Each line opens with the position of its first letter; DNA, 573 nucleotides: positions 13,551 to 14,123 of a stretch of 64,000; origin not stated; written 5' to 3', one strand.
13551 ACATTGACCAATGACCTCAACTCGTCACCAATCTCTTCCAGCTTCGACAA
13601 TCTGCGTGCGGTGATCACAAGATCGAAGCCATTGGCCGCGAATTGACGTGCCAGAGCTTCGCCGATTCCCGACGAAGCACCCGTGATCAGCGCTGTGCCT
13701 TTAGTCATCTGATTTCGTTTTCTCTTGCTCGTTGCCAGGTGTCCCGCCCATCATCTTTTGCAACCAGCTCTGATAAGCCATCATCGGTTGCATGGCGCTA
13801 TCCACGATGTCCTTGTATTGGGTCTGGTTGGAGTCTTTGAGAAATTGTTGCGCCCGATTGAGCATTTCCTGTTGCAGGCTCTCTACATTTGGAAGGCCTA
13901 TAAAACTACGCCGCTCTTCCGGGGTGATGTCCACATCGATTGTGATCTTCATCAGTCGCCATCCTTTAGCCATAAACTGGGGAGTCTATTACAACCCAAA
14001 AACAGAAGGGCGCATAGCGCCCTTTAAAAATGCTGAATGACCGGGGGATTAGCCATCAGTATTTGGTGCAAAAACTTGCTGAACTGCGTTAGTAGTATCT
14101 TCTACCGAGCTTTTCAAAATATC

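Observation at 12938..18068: Phasins, PhaR and a DUF6489-like gene cluster with a wax-ester synthase and a lipase-like hydrolase, with no PHA synthase in the window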

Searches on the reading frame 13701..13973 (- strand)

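Call 3: search_protein_families(library=pfam, proteins=[window:13701-13973:-], max_evalue=0.01)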
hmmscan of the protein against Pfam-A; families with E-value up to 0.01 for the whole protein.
window:13701-13973:- (90 aa): 1 family
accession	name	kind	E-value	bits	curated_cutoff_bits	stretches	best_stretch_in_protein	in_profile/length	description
PF20099.4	DUF6489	-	2.4e-05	24.7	23.6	1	8-40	1-33/80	Family of unknown function (DUF6489)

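Call 4: search_protein_families(library=ncbifam, proteins=[window:13701-13973:-], max_evalue=0.01)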
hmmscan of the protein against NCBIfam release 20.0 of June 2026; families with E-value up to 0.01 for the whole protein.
window:13701-13973:- (90 aa): 0 families
